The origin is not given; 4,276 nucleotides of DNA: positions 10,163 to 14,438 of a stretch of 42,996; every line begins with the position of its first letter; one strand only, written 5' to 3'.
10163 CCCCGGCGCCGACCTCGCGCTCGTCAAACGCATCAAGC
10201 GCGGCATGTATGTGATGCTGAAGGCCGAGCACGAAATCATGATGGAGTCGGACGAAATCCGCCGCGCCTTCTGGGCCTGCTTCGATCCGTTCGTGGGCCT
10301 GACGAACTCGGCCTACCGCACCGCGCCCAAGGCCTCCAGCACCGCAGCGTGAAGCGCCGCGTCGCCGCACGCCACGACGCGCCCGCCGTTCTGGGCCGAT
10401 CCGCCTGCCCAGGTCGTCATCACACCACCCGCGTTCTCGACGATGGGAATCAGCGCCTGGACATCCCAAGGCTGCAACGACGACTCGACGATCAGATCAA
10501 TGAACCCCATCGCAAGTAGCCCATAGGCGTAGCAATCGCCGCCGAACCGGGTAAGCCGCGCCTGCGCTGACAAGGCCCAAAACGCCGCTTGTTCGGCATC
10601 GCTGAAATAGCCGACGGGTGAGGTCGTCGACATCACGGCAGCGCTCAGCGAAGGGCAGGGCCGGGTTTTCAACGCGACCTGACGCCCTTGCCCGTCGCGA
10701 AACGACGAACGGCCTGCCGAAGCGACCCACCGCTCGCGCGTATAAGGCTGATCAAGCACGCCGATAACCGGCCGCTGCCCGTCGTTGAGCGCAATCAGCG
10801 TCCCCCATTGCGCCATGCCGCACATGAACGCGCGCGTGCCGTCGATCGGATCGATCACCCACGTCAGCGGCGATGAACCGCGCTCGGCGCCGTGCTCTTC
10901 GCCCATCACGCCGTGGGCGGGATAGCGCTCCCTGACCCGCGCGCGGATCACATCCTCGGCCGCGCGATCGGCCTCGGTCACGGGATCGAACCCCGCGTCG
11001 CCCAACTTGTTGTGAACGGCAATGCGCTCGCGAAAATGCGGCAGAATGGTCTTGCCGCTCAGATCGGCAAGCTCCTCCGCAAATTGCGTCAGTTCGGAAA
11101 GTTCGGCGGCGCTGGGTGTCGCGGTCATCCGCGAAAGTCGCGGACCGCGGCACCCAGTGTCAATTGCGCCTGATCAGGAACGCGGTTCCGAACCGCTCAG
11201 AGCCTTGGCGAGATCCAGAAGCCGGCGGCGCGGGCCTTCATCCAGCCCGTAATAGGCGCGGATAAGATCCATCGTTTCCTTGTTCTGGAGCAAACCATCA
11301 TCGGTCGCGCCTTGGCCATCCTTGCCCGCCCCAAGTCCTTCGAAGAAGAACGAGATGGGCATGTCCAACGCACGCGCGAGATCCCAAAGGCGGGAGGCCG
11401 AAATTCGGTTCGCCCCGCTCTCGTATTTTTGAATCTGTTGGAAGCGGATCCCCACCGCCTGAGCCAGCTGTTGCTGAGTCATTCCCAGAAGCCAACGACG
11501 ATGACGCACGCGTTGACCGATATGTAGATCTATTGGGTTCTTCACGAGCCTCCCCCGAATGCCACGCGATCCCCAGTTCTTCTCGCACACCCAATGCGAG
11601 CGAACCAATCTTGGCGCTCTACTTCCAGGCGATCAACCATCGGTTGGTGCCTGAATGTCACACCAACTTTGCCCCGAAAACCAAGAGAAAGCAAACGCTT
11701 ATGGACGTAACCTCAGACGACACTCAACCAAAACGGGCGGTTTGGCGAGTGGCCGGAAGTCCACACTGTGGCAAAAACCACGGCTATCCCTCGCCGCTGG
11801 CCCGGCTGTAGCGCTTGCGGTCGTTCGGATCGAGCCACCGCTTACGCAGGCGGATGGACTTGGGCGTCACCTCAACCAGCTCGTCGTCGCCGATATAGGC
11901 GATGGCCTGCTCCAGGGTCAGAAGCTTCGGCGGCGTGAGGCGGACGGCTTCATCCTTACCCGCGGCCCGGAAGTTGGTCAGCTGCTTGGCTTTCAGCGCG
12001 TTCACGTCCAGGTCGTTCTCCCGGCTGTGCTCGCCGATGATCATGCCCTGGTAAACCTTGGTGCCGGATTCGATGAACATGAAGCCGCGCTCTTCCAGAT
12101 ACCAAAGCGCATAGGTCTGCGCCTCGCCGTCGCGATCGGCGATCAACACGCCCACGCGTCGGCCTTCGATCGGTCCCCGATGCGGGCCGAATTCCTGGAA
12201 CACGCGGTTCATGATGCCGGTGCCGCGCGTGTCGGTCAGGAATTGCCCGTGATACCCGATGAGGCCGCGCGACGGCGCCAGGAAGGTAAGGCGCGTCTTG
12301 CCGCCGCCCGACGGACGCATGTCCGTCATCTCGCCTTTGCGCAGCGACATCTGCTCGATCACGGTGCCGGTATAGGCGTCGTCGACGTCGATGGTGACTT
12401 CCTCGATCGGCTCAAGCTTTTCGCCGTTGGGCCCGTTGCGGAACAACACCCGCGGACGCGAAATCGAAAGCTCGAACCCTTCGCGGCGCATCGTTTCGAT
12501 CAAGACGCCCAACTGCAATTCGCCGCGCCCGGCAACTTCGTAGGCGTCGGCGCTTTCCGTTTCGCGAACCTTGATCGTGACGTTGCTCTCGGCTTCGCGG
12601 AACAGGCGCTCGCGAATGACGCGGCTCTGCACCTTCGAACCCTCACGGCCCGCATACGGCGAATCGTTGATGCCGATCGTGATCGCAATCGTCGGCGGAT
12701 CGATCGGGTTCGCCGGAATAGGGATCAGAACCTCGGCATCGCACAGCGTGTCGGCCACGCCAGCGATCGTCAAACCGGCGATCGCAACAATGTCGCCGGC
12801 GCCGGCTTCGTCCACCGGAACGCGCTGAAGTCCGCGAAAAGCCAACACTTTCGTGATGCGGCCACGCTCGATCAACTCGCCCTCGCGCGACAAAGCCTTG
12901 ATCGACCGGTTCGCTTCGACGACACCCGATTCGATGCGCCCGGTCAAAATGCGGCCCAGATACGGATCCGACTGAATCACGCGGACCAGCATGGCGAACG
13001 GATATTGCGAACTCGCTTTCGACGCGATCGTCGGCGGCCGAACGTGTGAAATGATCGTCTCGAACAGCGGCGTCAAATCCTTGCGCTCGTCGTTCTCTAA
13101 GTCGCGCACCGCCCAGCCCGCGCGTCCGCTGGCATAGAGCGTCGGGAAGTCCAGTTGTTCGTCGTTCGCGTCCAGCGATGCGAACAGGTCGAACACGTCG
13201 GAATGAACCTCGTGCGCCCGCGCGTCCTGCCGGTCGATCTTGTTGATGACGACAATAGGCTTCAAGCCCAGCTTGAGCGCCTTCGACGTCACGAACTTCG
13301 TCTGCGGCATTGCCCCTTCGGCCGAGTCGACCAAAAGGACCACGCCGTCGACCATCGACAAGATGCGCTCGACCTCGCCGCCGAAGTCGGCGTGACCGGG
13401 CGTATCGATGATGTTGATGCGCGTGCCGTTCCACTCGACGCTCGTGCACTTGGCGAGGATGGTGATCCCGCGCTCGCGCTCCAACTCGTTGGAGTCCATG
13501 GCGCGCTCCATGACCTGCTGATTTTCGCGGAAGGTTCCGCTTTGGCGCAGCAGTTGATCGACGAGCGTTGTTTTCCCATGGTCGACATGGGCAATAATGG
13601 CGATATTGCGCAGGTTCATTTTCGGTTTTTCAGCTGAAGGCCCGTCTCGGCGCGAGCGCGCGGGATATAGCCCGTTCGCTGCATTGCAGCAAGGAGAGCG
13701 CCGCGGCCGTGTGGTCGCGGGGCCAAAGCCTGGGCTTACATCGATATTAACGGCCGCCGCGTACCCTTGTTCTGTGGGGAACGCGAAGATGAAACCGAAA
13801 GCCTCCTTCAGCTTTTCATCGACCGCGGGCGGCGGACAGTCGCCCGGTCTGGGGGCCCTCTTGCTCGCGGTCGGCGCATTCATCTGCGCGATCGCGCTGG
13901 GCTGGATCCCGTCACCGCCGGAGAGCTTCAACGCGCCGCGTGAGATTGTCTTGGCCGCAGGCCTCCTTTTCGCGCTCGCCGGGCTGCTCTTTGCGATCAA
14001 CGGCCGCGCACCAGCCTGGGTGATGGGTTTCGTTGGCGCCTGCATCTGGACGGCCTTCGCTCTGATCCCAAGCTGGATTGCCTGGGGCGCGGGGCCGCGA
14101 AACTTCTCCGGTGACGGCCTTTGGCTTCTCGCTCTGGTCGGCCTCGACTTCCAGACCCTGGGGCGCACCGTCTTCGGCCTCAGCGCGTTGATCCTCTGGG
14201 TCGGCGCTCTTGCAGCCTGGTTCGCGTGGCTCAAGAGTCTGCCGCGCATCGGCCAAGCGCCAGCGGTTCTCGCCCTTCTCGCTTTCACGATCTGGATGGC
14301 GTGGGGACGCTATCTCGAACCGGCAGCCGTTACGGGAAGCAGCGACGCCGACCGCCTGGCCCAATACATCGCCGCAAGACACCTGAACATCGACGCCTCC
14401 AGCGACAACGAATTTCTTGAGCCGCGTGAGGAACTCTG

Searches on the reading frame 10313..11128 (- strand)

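Call 53: search_protein_families(library=pfam, proteins=[window:10313-11128:-], max_evalue=0.00001)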
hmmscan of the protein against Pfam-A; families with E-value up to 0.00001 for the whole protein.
window:10313-11128:- (271 aa): 1 family
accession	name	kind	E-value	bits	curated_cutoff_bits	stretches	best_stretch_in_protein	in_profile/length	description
PF00459.30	Inositol_P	-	2.5e-49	168.7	27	1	10-266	2-265/271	Inositol monophosphatase family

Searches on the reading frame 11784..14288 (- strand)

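Call 53: search_protein_families(library=pfam, proteins=[window:11784-14288:-], max_evalue=0.00001)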
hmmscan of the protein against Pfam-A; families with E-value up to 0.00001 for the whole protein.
window:11784-14288:- (834 aa): 6 families
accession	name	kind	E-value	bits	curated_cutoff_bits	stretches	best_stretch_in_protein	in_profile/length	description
PF00009.33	GTP_EFTU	-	4e-56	190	26.5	1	225-416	2-186/188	Elongation factor Tu GTP binding domain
PF21018.2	BipA_C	-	3.3e-46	156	23.8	1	713-820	2-109/110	TypA/BipA C-terminal domain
PF00679.30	EFG_C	-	4.4e-21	75.2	27.9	1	624-705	2-83/89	Elongation factor G C-terminus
PF22042.2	EF-G_D2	-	3.1e-11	43.7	27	1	430-517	1-83/84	Elongation factor G domain 2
PF03144.31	GTP_EFTU_D2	-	1.2e-10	42.1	30.3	1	445-516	1-73/73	Elongation factor Tu domain 2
PF01926.29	MMR_HSR1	-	3.7e-06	27.5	21.9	1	229-350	2-113/113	50S ribosome-binding GTPase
